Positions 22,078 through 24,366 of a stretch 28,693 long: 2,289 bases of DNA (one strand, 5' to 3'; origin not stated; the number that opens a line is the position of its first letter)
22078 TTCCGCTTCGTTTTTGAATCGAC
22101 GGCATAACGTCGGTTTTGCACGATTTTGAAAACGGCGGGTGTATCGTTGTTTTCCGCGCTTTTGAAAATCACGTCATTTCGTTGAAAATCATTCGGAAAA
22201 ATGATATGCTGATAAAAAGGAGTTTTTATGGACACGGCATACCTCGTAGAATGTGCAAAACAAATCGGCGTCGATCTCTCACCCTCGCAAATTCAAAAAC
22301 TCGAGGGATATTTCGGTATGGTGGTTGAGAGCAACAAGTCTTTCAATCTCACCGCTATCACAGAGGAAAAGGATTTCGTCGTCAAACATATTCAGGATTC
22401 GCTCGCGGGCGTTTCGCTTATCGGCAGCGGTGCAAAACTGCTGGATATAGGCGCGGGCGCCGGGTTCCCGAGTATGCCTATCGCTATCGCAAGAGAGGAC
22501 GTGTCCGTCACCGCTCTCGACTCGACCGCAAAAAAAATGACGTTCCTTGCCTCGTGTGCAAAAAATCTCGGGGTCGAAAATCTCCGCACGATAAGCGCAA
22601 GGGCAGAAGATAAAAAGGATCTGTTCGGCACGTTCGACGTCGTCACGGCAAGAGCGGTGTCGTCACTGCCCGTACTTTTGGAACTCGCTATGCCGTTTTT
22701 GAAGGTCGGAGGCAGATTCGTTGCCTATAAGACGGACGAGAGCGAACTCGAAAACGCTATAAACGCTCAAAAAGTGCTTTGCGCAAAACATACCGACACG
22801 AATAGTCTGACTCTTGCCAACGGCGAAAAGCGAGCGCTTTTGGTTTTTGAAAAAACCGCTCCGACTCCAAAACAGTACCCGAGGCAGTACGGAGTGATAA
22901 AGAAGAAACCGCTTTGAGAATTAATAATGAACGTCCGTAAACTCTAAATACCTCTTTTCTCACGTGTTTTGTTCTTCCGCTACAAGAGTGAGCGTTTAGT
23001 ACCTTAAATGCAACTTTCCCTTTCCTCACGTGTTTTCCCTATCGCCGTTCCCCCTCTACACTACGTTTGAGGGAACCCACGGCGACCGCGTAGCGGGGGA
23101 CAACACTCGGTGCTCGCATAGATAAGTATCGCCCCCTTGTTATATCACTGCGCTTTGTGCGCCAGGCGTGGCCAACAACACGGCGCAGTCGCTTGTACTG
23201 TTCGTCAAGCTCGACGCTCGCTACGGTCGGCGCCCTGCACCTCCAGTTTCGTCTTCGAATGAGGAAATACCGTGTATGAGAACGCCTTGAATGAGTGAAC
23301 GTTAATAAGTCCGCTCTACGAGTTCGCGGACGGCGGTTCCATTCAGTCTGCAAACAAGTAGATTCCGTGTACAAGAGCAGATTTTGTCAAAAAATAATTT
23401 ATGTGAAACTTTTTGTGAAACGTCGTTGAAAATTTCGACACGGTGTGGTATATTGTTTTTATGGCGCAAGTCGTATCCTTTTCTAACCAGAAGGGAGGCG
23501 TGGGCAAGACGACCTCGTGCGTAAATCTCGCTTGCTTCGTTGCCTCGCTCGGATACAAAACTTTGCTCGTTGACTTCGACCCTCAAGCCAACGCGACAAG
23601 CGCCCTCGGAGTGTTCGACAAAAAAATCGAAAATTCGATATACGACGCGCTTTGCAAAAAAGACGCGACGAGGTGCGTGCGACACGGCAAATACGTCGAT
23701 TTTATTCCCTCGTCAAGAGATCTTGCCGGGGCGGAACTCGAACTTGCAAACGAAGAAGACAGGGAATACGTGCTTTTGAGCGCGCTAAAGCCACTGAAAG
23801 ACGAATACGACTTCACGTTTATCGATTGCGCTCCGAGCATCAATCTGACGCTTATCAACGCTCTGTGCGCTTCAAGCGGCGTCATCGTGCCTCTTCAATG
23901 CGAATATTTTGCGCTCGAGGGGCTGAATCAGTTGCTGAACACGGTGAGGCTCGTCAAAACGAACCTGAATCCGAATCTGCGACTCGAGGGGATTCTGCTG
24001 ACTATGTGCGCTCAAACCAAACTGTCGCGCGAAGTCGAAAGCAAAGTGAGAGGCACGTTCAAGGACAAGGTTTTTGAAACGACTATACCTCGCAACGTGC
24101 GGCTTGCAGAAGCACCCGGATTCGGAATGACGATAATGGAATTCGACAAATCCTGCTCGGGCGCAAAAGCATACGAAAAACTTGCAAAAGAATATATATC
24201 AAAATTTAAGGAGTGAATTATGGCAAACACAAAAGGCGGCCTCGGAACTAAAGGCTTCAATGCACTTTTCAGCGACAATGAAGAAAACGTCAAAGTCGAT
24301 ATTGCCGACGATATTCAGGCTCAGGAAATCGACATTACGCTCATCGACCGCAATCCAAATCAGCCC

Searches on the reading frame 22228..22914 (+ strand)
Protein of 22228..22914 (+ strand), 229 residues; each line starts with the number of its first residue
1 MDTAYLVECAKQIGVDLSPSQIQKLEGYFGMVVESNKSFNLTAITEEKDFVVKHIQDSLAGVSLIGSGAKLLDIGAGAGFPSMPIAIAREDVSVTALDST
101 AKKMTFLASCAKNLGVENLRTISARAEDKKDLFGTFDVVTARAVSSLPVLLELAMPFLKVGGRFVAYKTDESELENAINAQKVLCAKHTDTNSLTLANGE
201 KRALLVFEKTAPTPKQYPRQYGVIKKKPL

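Call 58: find_homologous_proteins(query=window:22228-22914:+, max_evalue=1e-60)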
Query window:22228-22914:+ (229 aa): 235 proteins with E <= 1e-60 among 6119 candidates; the best 120 are listed.
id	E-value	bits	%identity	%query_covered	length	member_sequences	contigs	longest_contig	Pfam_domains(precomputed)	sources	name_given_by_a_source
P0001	3.1e-139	480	98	100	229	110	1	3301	PF13847.13,PF13649.13,PF02527.22,PF08242.19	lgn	-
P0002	2.2e-116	405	83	100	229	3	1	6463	PF13847.13,PF13649.13,PF02527.22,PF01209.25,PF08242.19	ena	-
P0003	2.3e-115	402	81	100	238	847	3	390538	PF13847.13,PF02527.22,PF08242.19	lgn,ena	-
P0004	1.6e-114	399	84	98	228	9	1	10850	PF13847.13,PF02527.22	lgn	-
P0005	1.9e-114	399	83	98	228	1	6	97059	PF13847.13,PF02527.22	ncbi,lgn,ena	-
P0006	2.4e-113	395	83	100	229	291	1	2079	PF13847.13,PF13649.13,PF02527.22,PF08242.19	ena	-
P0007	5.8e-112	391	79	100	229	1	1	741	PF13847.13,PF02527.22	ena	-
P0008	2.6e-109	382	78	100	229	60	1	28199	PF13847.13,PF02527.22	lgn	-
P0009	5.3e-109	381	79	100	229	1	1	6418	PF13847.13,PF02527.22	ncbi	-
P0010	1.4e-98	347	72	100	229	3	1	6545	PF13847.13,PF13649.13,PF02527.22,PF08242.19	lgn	-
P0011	8.2e-98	344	72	100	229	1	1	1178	PF13847.13,PF13649.13,PF02527.22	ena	-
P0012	1.4e-95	337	70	100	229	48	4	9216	PF13847.13,PF13649.13,PF02527.22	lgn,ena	-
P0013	1.6e-95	337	70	100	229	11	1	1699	PF13847.13,PF13649.13,PF02527.22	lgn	-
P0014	6.2e-95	335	69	100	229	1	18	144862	PF13847.13,PF13649.13,PF02527.22,PF08242.19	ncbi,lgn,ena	-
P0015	6.3e-95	335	69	100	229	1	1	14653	PF13847.13,PF13649.13,PF02527.22,PF08242.19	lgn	-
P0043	1.6e-91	324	70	100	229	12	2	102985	PF13847.13,PF13649.13,PF02527.22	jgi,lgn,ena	-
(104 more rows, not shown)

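Call 59: find_encoding_contigs(protein=P0003, flank=1500, max_places=1)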
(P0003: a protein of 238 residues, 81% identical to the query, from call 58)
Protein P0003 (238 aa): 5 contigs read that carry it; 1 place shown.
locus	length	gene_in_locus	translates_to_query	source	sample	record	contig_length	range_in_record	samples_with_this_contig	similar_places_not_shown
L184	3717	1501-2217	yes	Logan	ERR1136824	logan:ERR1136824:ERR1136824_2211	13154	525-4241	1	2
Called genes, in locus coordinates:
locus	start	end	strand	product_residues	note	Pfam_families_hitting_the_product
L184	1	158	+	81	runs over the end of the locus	-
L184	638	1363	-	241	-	PF01048:PNP_UDP_1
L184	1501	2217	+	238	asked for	PF08242:Methyltransf_12 (faint), PF02527:GidB, PF13847:Methyltransf_31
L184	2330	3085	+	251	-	PF00142:Fer4_NifH (weak), PF01656:CbiA, PF02374:ArsA_ATPase (weak), PF06564:CBP_BcsQ (weak), PF09140:MipZ, PF10609:ParA (weak), PF13614:AAA_31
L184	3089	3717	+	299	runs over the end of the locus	PF02195:ParB_N, PF08535:KorB (faint), PF17762:HTH_ParB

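Call 60: find_encoding_contigs(protein=P0005, flank=1500, max_places=1)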
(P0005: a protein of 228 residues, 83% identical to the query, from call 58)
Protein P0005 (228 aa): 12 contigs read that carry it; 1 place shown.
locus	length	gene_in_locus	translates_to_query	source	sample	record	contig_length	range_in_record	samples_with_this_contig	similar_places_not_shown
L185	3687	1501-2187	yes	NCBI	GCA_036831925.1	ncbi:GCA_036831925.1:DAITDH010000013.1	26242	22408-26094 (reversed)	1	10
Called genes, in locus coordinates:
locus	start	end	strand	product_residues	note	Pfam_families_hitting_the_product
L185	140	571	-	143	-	PF02664:LuxS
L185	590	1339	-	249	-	PF01048:PNP_UDP_1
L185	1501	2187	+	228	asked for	PF02527:GidB, PF13847:Methyltransf_31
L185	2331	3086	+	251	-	PF00142:Fer4_NifH (weak), PF01656:CbiA, PF02374:ArsA_ATPase (weak), PF06564:CBP_BcsQ (faint), PF09140:MipZ, PF10609:ParA (weak), PF13614:AAA_31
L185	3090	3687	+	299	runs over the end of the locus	PF02195:ParB_N, PF08535:KorB (faint), PF17762:HTH_ParB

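Call 61: find_encoding_contigs(protein=P0008, flank=1500, max_places=1)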
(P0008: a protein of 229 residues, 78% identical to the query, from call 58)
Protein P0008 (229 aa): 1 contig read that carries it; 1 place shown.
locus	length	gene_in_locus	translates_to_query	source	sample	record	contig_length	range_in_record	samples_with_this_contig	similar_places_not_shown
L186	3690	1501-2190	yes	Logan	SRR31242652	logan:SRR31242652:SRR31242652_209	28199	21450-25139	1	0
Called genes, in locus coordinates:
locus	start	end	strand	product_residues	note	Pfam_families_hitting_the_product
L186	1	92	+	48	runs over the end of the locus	-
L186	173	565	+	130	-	-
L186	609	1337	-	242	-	PF01048:PNP_UDP_1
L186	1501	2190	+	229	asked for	PF02527:GidB, PF13847:Methyltransf_31 (weak)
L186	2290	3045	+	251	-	PF00142:Fer4_NifH (weak), PF01656:CbiA, PF02374:ArsA_ATPase (weak), PF09140:MipZ, PF10609:ParA (weak), PF13614:AAA_31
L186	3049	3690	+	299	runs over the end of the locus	PF02195:ParB_N, PF17762:HTH_ParB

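Call 62: find_encoding_contigs(protein=P0014, flank=1500, max_places=1)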
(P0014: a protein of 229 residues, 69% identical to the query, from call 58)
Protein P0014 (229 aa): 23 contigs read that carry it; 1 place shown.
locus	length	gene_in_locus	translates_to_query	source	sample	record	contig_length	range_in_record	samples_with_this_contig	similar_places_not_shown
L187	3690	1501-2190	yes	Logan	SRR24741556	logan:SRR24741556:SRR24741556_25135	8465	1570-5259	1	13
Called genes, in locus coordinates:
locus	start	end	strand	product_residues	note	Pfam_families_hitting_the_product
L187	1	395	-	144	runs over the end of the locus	PF02664:LuxS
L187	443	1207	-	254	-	PF01048:PNP_UDP_1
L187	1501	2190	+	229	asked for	PF08242:Methyltransf_12 (faint), PF02527:GidB, PF13847:Methyltransf_31, PF13649:Methyltransf_25 (weak)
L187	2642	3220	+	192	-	PF13614:AAA_31, PF01656:CbiA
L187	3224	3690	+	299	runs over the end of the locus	PF02195:ParB_N, PF08535:KorB (faint), PF17762:HTH_ParB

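Call 63: find_encoding_contigs(protein=P0043, flank=1500, max_places=1)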
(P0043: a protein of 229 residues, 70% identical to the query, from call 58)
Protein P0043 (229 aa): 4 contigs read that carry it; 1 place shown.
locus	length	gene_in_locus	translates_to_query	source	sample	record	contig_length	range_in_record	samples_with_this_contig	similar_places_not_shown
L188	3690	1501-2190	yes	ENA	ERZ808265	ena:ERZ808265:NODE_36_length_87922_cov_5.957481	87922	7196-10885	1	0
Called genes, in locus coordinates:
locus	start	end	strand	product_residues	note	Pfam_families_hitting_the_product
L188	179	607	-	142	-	PF02664:LuxS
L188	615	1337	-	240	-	PF01048:PNP_UDP_1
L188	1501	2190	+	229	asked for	PF02527:GidB, PF13847:Methyltransf_31, PF13649:Methyltransf_25 (faint)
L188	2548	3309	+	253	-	PF00142:Fer4_NifH (faint), PF01656:CbiA, PF02374:ArsA_ATPase (faint), PF09140:MipZ, PF10609:ParA (weak), PF13614:AAA_31, PF00448:SRP54 (faint)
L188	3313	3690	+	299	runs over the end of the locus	PF02195:ParB_N, PF08535:KorB (faint), PF17762:HTH_ParB, PF01381:HTH_3 (faint)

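Call 64: find_encoding_contigs(protein=P0001, flank=1500, max_places=1)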
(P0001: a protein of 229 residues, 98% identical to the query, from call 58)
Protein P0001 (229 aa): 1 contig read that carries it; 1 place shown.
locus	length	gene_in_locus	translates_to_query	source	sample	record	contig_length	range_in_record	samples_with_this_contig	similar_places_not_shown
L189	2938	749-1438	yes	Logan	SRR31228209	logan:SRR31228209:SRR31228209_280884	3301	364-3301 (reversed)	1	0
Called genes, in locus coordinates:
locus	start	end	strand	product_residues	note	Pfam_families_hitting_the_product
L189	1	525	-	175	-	?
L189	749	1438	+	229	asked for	PF08242:Methyltransf_12 (faint), PF13649:Methyltransf_25 (faint), PF02527:GidB, PF13847:Methyltransf_31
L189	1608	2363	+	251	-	PF00142:Fer4_NifH (weak), PF01656:CbiA, PF02374:ArsA_ATPase (weak), PF09140:MipZ (weak), PF13614:AAA_31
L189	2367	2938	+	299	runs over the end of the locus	PF02195:ParB_N, PF08535:KorB (faint), PF17762:HTH_ParB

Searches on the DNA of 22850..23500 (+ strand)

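Call 8: search_rna_families(source=window, start=22850, end=23500, threshold=evalue, max_evalue=10, show_alignments=3)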
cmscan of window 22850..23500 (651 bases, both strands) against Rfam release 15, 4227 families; matches with E-value up to 10: 2.
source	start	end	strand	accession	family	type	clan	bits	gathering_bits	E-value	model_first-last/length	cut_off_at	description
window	23034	23105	-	RF00381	Antizyme_FSE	Cis-reg; frameshift_element;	-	21.4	40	0.055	1-59/59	no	Antizyme RNA frameshifting stimulation element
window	22893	22942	+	RF01144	sR17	Gene; snRNA; snoRNA; CD-box;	-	10.9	36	8.6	1-55/55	no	Small nucleolar RNA sR17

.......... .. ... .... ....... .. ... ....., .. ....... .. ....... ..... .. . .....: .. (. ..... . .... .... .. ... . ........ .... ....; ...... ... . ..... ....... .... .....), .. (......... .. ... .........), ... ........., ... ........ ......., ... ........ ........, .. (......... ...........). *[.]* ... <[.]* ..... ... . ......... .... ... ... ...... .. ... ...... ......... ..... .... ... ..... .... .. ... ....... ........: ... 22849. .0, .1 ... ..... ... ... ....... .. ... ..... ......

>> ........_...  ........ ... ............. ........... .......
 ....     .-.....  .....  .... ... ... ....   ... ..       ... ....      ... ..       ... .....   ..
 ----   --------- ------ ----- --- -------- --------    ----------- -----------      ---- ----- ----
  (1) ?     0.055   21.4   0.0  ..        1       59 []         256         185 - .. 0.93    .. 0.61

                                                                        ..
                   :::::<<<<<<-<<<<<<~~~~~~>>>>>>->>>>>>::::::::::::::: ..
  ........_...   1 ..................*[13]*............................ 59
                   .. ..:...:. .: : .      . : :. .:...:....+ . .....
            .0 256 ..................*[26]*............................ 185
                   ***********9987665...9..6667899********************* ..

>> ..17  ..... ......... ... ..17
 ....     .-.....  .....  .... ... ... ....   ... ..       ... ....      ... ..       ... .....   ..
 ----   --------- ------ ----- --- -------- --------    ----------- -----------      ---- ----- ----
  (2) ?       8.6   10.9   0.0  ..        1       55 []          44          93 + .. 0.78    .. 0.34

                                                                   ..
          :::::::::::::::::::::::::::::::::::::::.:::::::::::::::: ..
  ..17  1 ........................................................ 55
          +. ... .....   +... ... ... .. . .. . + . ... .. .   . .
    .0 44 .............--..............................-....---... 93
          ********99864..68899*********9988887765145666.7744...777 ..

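Call 20: search_dna_similar(query=window:22990-23400:+, collection=phages, mode=distant, max_evalue=0.01)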
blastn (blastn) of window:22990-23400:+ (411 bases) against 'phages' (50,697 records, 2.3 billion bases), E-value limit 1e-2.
No match.

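Call 21: search_dna_similar(query=window:22990-23400:+, collection=plasmids, mode=distant, max_evalue=0.01)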
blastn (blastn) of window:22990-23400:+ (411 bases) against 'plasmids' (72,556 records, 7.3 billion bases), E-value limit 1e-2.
No match.

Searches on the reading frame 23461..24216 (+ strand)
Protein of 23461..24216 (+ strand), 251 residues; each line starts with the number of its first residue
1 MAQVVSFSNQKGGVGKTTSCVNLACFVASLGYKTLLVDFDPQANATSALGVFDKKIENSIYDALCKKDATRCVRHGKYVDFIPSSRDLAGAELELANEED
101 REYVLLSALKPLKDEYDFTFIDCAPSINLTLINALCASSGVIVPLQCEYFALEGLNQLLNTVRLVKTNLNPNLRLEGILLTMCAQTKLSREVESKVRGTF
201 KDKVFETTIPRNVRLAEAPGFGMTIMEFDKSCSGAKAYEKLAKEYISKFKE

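Call 16: find_encoding_contigs(protein=window:23461-24216:+, flank=10000, max_places=10)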
Protein window:23461-24216:+ (251 aa): no gene with exactly this product is on record in the collection.
